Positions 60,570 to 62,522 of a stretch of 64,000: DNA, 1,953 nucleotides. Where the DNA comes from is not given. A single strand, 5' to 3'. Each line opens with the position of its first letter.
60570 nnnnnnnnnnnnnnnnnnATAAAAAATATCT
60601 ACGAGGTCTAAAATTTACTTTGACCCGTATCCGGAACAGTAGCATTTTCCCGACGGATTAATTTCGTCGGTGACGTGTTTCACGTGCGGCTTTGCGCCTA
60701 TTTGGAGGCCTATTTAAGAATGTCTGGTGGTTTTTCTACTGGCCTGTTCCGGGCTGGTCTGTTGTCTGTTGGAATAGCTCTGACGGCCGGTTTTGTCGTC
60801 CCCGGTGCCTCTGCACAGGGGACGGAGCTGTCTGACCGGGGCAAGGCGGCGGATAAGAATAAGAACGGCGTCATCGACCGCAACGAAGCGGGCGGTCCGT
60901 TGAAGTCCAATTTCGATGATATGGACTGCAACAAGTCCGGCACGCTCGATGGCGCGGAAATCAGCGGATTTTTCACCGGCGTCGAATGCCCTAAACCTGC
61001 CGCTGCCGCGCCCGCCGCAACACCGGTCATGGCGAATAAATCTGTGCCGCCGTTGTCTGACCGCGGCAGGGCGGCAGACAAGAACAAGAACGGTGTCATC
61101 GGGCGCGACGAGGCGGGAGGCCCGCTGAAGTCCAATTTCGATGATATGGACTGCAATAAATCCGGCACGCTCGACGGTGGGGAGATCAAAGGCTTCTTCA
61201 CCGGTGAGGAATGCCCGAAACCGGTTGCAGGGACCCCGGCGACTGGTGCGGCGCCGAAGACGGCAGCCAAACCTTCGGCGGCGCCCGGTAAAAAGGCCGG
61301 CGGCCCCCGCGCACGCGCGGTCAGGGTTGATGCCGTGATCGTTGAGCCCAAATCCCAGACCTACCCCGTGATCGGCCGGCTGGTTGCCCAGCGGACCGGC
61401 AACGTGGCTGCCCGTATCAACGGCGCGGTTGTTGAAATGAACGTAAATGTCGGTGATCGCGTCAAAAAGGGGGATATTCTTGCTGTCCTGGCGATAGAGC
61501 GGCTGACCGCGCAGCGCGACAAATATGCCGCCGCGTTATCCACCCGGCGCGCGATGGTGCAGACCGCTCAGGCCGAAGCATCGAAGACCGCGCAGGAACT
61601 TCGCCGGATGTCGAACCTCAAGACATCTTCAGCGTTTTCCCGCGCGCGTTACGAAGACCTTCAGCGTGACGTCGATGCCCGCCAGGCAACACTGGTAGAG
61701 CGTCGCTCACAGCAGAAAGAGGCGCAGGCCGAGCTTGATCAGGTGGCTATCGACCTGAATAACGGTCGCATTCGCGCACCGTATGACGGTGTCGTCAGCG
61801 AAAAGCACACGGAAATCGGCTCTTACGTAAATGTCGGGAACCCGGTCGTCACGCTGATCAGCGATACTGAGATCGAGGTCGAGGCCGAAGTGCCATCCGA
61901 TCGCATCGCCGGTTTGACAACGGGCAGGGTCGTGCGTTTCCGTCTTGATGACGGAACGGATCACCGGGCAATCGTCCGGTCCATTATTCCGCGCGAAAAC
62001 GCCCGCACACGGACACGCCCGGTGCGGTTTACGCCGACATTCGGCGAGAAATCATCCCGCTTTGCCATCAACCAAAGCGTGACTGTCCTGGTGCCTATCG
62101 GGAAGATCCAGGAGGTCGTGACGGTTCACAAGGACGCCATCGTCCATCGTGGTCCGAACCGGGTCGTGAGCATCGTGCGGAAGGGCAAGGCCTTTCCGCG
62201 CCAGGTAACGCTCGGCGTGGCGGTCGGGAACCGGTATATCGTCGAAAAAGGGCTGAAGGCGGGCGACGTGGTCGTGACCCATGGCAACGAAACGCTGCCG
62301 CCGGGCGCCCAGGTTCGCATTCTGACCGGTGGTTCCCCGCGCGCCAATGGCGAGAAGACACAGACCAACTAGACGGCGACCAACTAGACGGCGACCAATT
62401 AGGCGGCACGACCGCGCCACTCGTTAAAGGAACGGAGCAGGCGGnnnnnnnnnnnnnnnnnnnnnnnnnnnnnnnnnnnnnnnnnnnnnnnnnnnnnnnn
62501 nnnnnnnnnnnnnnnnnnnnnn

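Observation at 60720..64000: RND efflux adaptor with an N-terminal tandem duplication of EF-hand calcium-binding pairs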

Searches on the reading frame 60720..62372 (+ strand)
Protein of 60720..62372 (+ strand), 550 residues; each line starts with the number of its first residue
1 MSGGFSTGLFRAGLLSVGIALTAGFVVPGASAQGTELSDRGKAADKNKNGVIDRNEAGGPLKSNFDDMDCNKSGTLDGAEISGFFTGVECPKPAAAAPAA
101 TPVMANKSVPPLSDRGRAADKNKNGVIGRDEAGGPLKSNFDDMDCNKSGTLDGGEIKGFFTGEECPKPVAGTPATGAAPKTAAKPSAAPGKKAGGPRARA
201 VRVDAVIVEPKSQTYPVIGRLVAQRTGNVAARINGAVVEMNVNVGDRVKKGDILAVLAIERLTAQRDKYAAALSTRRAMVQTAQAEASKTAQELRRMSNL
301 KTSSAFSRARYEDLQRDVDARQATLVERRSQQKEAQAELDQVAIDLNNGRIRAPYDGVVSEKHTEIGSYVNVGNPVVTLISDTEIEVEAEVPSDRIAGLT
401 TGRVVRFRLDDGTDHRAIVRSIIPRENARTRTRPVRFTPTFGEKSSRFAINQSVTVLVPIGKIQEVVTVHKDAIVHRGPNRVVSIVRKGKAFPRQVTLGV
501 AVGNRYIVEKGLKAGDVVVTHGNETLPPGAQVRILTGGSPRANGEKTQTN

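Call 6: search_protein_families(library=pfam, proteins=[window:60720-62372:+], max_evalue=1)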
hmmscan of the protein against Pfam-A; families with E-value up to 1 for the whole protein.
window:60720-62372:+ (550 aa): 14 families
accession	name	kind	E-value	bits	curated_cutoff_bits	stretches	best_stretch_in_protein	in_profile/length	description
PF13437.12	HlyD_3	-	3.5e-20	73.1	22.2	2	351-439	2-93/106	HlyD family secretion protein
PF16576.10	HlyD_D23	-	1.3e-17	64.2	30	1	224-437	17-199/214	Barrel-sandwich domain of CusB or HlyD membrane-fusion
PF00036.39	EF-hand_1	-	1.1e-08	34.4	25.4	3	140-161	6-27/29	EF hand domain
PF13405.12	EF-hand_6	-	2.9e-08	33.2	25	1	136-161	2-27/30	EF-hand domain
PF13499.12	EF-hand_7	-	4.5e-07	30.6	30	1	63-131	6-61/67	EF-hand domain pair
PF13533.13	Biotin_lipoyl_2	-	8.7e-07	29.1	29.8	1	228-257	2-31/32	Biotin-lipoyl like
PF00364.28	Biotin_lipoyl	-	1.3e-05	25.3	22.1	1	234-257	13-36/73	Biotin-requiring enzyme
PF23657.1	DUF7151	-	0.00016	22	27.2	0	143-157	26-40/46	Domain of unknown function (DUF7151)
PF07831.19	PYNP_C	-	0.00048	20.2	27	1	238-257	34-53/75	Pyrimidine nucleoside phosphorylase C-terminal domain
PF13202.12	EF-hand_5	-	0.0016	18.3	25.9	1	42-56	6-20/25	EF hand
PF00529.27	CusB_dom_1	-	0.0047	17.6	26.5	1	482-520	51-89/89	Cation efflux system protein CusB domain 1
PF14788.12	EF-hand_10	-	0.0061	17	27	0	140-160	27-47/50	EF hand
PF00358.26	PTS_EIIA_1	-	0.012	15.7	27.2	0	231-266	77-112/127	phosphoenolpyruvate-dependent sugar phosphotransferase system, EIIA 1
PF01551.29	Peptidase_M23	-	0.026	15.2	28.7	0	215-256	30-71/96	Peptidase family M23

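Call 7: search_protein_families(library=ncbifam, proteins=[window:60720-62372:+], max_evalue=1)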
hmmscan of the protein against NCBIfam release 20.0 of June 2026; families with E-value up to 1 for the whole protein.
window:60720-62372:+ (550 aa): 38 families (the best 25 are shown)
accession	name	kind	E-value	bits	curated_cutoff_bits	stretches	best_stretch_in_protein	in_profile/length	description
TIGR01730.1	RND_mfp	subfamily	9.6e-55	185.8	94.9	1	204-534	4-321/322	efflux RND transporter periplasmic adaptor subunit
TIGR00999.1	8a0102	subfamily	2.9e-29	102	319.3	1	245-525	1-269/271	CzcB/NccB family metal efflux transporter periplasmic adaptor subunit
NF008606.0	PRK11578.1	equivalog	1.1e-20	74.2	342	1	216-521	51-363/371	macrolide transporter subunit MacA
NF008589.1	PRK11556.1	equivalog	1.4e-19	70.3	391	1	211-536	69-389/392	MdtA/MuxA family multidrug efflux RND transporter periplasmic adaptor subunit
NF045904.1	RND-peri-MexE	equivalog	6.4e-17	61.5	714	2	195-384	32-207/390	multidrug efflux RND transporter periplasmic adaptor subunit MexE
TIGR00998.1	8a0101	subfamily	1.9e-15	56.7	390.8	2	326-410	182-266/334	EmrA/EmrK family multidrug efflux transporter periplasmic adaptor subunit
NF033138.2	RND-peri-MexC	equivalog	4.1e-13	49.2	625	2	193-374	30-197/375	MexC family multidrug efflux RND transporter periplasmic adaptor subunit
NF000272.2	OqxA_adapt_sub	exception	6.5e-13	48.4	835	1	195-524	36-368/391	multidrug efflux RND transporter periplasmic adaptor subunit OqxA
NF002939.0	PRK03598.1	equivalog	2.1e-12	46.9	393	2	318-414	174-270/332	secretion protein HlyD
NF007132.1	PRK09578.1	equivalog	2.1e-12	46.5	512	1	201-542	38-383/396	MexX/AxyX family multidrug efflux RND transporter periplasmic adaptor subunit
NF007362.0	PRK09859.1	equivalog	4.7e-11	42.4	738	1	192-544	25-381/385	multidrug transporter subunit MdtE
NF007850.1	PRK10559.1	equivalog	1.3e-10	40.9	400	1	229-405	43-204/303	p-hydroxybenzoic acid efflux pump subunit AaeA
TIGR01000.1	bacteriocin_acc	subfamily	1.2e-09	37.6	258.85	1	281-423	250-396/457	bacteriocin secretion accessory protein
NF007785.0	PRK10476.1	equivalog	1.5e-09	37.1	376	2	330-403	190-263/347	multidrug transporter subunit MdtN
TIGR01843.1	type_I_hlyD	subfamily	5.2e-09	35.6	208.65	3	327-410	249-334/422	HlyD family type I secretion periplasmic adaptor subunit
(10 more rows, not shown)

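Call 8: find_homologous_proteins(query=window:60720-62372:+, max_evalue=0.00001)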
Query window:60720-62372:+ (550 aa): 943 proteins with E <= 0.00001 among 8000 candidates; the best 120 are listed.
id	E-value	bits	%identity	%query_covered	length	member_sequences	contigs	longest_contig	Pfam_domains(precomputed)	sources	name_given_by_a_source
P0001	0.0e+0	1192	100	100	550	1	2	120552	PF13405.13,PF25973.1,PF25989.1,PF00364.29,PF13499.13,PF25967.1,PF25919.1,PF25917.1,PF00036.39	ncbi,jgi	ncbi:MAG: RND family efflux transporter MFP subunit [Paracoccaceae bacterium]|jgi:RND family efflux 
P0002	0.0e+0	1108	94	99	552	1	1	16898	PF13405.13,PF25973.1,PF25989.1,PF13499.13,PF25967.1,PF25919.1,PF25917.1,PF00036.39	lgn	-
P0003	0.0e+0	1103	93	100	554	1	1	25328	PF13405.13,PF25973.1,PF23657.2,PF25989.1,PF00364.29,PF13499.13,PF25967.1,PF25919.1,PF13202.13,PF25917.1,PF00036.39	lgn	-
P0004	0.0e+0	1099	91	100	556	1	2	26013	PF13405.13,PF25973.1,PF25989.1,PF13499.13,PF25967.1,PF25919.1,PF25917.1,PF00036.39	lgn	-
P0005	0.0e+0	1055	89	100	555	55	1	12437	PF13405.13,PF25973.1,PF25989.1,PF13499.13,PF25967.1,PF25919.1,PF25917.1,PF00036.39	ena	-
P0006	0.0e+0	1048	89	100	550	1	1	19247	PF13405.13,PF25973.1,PF25989.1,PF00364.29,PF13499.13,PF25967.1,PF25919.1,PF25917.1,PF00036.39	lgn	-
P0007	0.0e+0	1047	89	100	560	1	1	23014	PF13405.13,PF25973.1,PF25989.1,PF13499.13,PF25967.1,PF25919.1,PF25917.1,PF00036.39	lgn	-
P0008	0.0e+0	1044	89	100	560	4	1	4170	PF13405.13,PF25973.1,PF25989.1,PF13499.13,PF25967.1,PF25919.1,PF25917.1,PF00036.39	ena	-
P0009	0.0e+0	1018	86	100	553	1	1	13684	PF13405.13,PF25973.1,PF25989.1,PF13499.13,PF25967.1,PF13202.13,PF25917.1,PF00036.39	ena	-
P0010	0.0e+0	1013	86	100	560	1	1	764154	PF13405.13,PF25973.1,PF25989.1,PF13499.13,PF25967.1,PF25919.1,PF13202.13,PF25917.1,PF00036.39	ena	-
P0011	0.0e+0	1012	85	100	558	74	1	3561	PF13405.13,PF25973.1,PF25989.1,PF13499.13,PF25967.1,PF13202.13,PF25917.1,PF00036.39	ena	-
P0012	1.9e-298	1008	85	100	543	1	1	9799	PF13405.13,PF25973.1,PF25989.1,PF13499.13,PF25967.1,PF25919.1,PF13202.13,PF25917.1,PF00036.39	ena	-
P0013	3.2e-296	1001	84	100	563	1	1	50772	PF13405.13,PF25973.1,PF25989.1,PF13499.13,PF25967.1,PF13202.13,PF25917.1,PF00036.39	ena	-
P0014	4.4e-296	1001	84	100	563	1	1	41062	PF13405.13,PF25973.1,PF25989.1,PF13499.13,PF25967.1,PF13202.13,PF25917.1,PF00036.39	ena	-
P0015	5.8e-296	1000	84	100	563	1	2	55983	PF13405.13,PF25973.1,PF25989.1,PF13499.13,PF25967.1,PF25919.1,PF13202.13,PF25917.1,PF00036.39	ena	-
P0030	5.4e-295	997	84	100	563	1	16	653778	PF13405.13,PF25973.1,PF25989.1,PF13499.13,PF25967.1,PF25919.1,PF13202.13,PF25917.1,PF00036.39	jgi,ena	-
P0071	2.1e-248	843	65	91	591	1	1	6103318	PF13405.13,PF25973.1,PF25989.1,PF13499.13,PF25967.1,PF13202.13,PF25917.1,PF00036.39,PF25975.1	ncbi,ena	-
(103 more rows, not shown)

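Call 11: find_encoding_contigs(protein=P0001, flank=10000, max_places=3)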
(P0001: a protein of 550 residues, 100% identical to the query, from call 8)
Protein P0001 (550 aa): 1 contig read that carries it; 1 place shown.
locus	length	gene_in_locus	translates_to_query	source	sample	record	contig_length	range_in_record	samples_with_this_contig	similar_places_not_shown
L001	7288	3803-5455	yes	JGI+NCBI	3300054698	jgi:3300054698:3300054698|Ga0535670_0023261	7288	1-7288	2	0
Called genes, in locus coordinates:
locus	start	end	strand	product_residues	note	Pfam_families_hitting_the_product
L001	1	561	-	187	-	PF00892:EamA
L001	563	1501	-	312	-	PF00892:EamA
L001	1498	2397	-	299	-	PF00892:EamA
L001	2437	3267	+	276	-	PF00106:adh_short, PF08659:KR, PF13460:NAD_binding_10 (weak), PF13561:adh_short_C2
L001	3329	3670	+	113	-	PF02627:CMD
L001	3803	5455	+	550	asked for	PF00036:EF-hand_1 (faint), PF13405:EF-hand_6 (faint), PF13499:EF-hand_7 (faint), PF25917:BSH_RND, PF25919:BSH_CusB (weak), PF25973:BSH_CzcB, PF25967:RND-MFP_C (weak), PF25989:YknX_C, +1 more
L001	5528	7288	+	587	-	PF00873:ACR_tran, PF03176:MMPL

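Call 12: find_encoding_contigs(protein=P0030, flank=10000, max_places=2)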
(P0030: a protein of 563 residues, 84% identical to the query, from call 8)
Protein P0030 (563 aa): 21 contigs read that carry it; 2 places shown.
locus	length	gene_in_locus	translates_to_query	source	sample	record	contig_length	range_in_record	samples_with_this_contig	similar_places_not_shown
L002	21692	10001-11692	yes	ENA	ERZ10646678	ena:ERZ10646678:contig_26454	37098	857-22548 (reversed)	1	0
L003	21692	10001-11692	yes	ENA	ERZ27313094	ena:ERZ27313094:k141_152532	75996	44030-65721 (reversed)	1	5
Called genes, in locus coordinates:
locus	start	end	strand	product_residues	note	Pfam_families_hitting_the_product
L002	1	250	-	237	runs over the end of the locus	PF25087:GMPPB_C (faint), PF00132:Hexapep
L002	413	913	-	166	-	PF01451:LMWPc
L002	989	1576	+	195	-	PF03167:UDG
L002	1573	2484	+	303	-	PF00892:EamA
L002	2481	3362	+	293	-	PF00892:EamA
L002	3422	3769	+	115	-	PF12840:HTH_20, PF01022:HTH_5, PF12802:MarR_2 (weak)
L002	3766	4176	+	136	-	PF10604:Polyketide_cyc2 (weak), PF08327:AHSA1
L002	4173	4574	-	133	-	PF06262:Zincin_1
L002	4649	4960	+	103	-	PF01329:Pterin_4a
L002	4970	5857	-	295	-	PF00892:EamA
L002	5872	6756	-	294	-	PF00892:EamA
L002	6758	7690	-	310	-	PF00892:EamA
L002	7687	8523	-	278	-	PF00892:EamA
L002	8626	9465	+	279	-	PF00106:adh_short, PF08659:KR, PF23441:SDR (weak), PF13561:adh_short_C2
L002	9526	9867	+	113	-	PF02627:CMD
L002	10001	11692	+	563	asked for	PF00036:EF-hand_1 (faint), PF13202:EF-hand_5 (faint), PF13405:EF-hand_6 (faint), PF13499:EF-hand_7 (faint), PF25917:BSH_RND, PF25973:BSH_CzcB, PF25967:RND-MFP_C (weak), PF25989:YknX_C, +1 more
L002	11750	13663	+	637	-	PF00873:ACR_tran, PF03176:MMPL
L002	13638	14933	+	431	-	PF00873:ACR_tran, PF03176:MMPL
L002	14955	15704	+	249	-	PF02146:SIR2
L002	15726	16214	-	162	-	-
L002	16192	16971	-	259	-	PF01209:Ubie_methyltran, PF13489:Methyltransf_23, PF08241:Methyltransf_11, PF08242:Methyltransf_12, PF13649:Methyltransf_25, PF13847:Methyltransf_31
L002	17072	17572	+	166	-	PF00588:SpoU_methylase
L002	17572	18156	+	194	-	PF06776:IalB (weak)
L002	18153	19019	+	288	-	PF07690:MFS_1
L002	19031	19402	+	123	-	PF07690:MFS_1 (weak)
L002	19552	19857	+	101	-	-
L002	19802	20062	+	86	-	-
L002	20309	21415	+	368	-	PF21016:RlmN_N, PF04055:Radical_SAM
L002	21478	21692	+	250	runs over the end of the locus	PF00764:Arginosuc_synth, PF20979:Arginosuc_syn_C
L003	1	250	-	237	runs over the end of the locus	PF25087:GMPPB_C (faint), PF00132:Hexapep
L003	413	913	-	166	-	PF01451:LMWPc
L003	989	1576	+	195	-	PF03167:UDG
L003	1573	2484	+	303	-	PF00892:EamA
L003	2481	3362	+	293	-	PF00892:EamA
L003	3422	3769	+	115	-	PF12840:HTH_20, PF01022:HTH_5, PF12802:MarR_2 (weak)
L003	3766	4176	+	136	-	PF10604:Polyketide_cyc2 (weak), PF08327:AHSA1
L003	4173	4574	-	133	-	PF06262:Zincin_1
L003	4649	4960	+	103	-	PF01329:Pterin_4a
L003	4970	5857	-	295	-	PF00892:EamA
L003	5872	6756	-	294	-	PF00892:EamA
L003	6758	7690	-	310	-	PF00892:EamA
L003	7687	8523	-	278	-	PF00892:EamA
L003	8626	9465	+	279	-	PF00106:adh_short, PF08659:KR, PF23441:SDR (weak), PF13561:adh_short_C2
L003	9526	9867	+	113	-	PF02627:CMD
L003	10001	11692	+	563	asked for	PF00036:EF-hand_1 (faint), PF13202:EF-hand_5 (faint), PF13405:EF-hand_6 (faint), PF13499:EF-hand_7 (faint), PF25917:BSH_RND, PF25973:BSH_CzcB, PF25967:RND-MFP_C (weak), PF25989:YknX_C, +1 more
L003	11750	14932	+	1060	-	PF00873:ACR_tran, PF03176:MMPL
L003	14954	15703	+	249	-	PF02146:SIR2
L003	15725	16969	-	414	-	PF01209:Ubie_methyltran, PF13489:Methyltransf_23, PF13847:Methyltransf_31, PF08241:Methyltransf_11, PF08242:Methyltransf_12, PF13649:Methyltransf_25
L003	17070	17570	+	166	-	PF00588:SpoU_methylase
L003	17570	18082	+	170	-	PF06776:IalB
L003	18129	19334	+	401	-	PF07690:MFS_1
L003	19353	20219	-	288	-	PF00892:EamA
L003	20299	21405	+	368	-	PF21016:RlmN_N, PF04055:Radical_SAM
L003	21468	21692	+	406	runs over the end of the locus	PF00764:Arginosuc_synth, PF20979:Arginosuc_syn_C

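Call 13: find_encoding_contigs(protein=P0071, flank=10000, max_places=2)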
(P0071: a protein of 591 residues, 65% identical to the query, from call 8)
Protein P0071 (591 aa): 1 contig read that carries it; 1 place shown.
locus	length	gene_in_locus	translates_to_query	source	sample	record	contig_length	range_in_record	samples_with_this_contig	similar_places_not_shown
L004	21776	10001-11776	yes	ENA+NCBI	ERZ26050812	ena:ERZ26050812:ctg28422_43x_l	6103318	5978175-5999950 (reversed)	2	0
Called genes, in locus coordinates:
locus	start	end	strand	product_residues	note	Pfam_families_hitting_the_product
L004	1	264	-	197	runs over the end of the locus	PF02798:GST_N (weak), PF13417:GST_N_3, PF13409:GST_N_2, PF13410:GST_C_2 (weak)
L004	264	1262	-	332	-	PF00291:PALP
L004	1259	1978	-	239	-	PF00132:Hexapep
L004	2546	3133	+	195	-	PF03167:UDG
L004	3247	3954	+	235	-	PF05988:DUF899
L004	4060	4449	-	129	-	PF06262:Zincin_1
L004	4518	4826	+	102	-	PF01329:Pterin_4a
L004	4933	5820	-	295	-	PF00892:EamA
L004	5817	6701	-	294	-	PF00892:EamA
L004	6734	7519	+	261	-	PF00106:adh_short, PF08659:KR, PF23441:SDR, PF13460:NAD_binding_10 (weak), PF13561:adh_short_C2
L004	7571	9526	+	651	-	PF16177:ACAS_N, PF00501:AMP-binding, PF13193:AMP-binding_C (weak)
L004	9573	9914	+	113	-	PF02627:CMD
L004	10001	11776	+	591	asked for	PF00036:EF-hand_1 (faint), PF13202:EF-hand_5 (faint), PF13405:EF-hand_6 (faint), PF25917:BSH_RND, PF25973:BSH_CzcB, PF25967:RND-MFP_C (weak), PF25975:CzcB_C (weak), PF25989:YknX_C, +1 more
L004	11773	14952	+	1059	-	PF00873:ACR_tran, PF03176:MMPL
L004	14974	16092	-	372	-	PF00733:Asn_synthase (weak), PF00764:Arginosuc_synth (faint), PF03054:tRNA_Me_trans, PF20259:tRNA_Me_trans_M, PF20258:tRNA_Me_trans_C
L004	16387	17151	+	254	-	PF00106:adh_short, PF08659:KR, PF13561:adh_short_C2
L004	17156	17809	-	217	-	PF00881:Nitroreductase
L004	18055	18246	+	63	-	-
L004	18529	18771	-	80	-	-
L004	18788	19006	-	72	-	-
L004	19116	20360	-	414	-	PF00023:Ank (faint), PF12796:Ank_2, PF13606:Ank_3 (faint), PF13637:Ank_4, PF04754:Transposase_31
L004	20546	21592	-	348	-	-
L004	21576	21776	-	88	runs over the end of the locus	-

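Call 23: search_protein_families(library=ncbifam, proteins=[L003:11750-14932:+], max_evalue=0.00001)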
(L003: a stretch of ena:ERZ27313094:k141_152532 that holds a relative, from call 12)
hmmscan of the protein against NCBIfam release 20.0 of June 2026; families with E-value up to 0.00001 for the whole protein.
L003:11750-14932:+ (1060 aa): 17 families
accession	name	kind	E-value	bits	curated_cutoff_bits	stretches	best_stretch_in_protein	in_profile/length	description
NF033617.1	RND_permease_2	subfamily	1.7e-174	582.4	1250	1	5-1036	2-1004/1009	multidrug efflux RND transporter permease subunit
NF000282.2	RND_permease_1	subfamily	1.6e-143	479.9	1250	1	7-1034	4-1022/1029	multidrug efflux RND transporter permease subunit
TIGR00915.1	2A0602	subfamily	2.9e-125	419.4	940.35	2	6-593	4-593/1050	efflux RND transporter permease subunit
NF007905.0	PRK10614.1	equivalog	1.8e-107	360.3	1774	2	1-575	1-563/1025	multidrug efflux RND transporter permease subunit MdtC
NF007133.0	PRK09579.1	equivalog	3.3e-106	356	1763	1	2-1039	2-1002/1017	multidrug efflux RND transporter permease subunit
NF007798.0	PRK10503.1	equivalog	1.2e-94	317.8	1584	2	5-501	14-501/1040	MdtB/MuxB family multidrug efflux RND transporter permease subunit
NF007131.0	PRK09577.1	equivalog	5.5e-91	305.8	1768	2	4-592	2-589/1045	multidrug efflux RND transporter permease subunit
TIGR00914.1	2A0601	subfamily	6.9e-90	302.2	701.45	2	2-562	4-567/1051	CusA/CzcA family heavy metal efflux RND transporter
NF007842.1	PRK10555.1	equivalog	1.6e-88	297.7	1854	2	6-583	4-582/1036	multidrug efflux RND transporter permease AcrD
NF000037.1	RND_perm_OqxB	exception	1.3e-80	271.5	2200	1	1-1041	1-1035/1050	multidrug efflux RND transporter permease subunit OqxB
NF011706.2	PRK15127.1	equivalog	1.2e-78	265.1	2150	2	7-586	5-586/1049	multidrug efflux RND transporter permease subunit AcrB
TIGR00833.1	actII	subfamily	1e-13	50.5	874.7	1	329-550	164-374/910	MMPL family RND transporter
TIGR00921.1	2A067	subfamily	2.2e-12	45.9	351.9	1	341-496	193-344/733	hydrophobe/amphiphile efflux-3 (HAE3) family transporter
TIGR00916.1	2A0604s01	subfamily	6.4e-12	45.6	148.6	1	350-488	96-231/231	SecD/SecF family protein translocase subunit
TIGR03480.1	HpnN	hypoth_equivalog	1.2e-10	40.1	751.85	1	333-563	261-473/862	hopanoid biosynthesis associated RND transporter like protein HpnN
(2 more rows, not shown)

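Call 24: search_solved_structures(query=L003:11750-14929:+, max_evalue=1e-20)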
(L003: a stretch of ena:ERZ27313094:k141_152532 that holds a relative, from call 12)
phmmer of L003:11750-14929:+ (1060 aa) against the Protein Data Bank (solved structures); distinct sequences matched with E-value up to 1e-20: 80 (the best 60 are shown).
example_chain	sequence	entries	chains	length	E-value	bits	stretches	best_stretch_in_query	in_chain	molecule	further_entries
8yr0_A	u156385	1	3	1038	7e-94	318.7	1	2-1022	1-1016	Cation/multidrug efflux pump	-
7wlv_A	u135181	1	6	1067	1.1e-90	308.1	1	1-1051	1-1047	Efflux pump membrane transporter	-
8zxs_A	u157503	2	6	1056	1.9e-85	290.8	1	2-1041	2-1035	Efflux pump membrane transporter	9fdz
5t0o_A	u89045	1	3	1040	1.9e-85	290.8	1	6-1035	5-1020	CmeB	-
5lq3_A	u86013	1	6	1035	2.7e-85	290.3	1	6-1034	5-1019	CmeB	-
7cz9_A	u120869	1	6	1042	2.7e-85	290.3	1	2-1040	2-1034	Efflux pump membrane transporter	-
3w9i_A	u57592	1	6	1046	7.4e-83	282.2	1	6-1041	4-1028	Multidrug resistance protein MexB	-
2v50_A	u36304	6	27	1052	7.5e-83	282.2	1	6-1041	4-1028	MULTIDRUG RESISTANCE PROTEIN MEXB | Efflux pump membrane transporter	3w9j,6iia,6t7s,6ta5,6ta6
21fo_A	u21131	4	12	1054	7.6e-83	282.2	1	6-1041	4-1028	Multidrug resistance protein MexB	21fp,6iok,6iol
9lyq_B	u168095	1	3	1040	5.5e-81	276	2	5-501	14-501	Multidrug resistance protein MdtB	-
8z1u_A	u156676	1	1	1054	7.5e-80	272.3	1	5-1054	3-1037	Efflux pump membrane transporter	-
7wls_A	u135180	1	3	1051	1.7e-79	271.1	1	6-1047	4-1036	Efflux pump membrane transporter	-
9e9f_B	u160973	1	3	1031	4.3e-79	269.8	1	5-1041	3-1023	Efflux pump membrane transporter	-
2hqd_A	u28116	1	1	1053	9.7e-78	265.3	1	7-1036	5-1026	Acriflavine resistance protein B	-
22xk_B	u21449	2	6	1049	1e-77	265.2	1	6-1041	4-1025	MexBYB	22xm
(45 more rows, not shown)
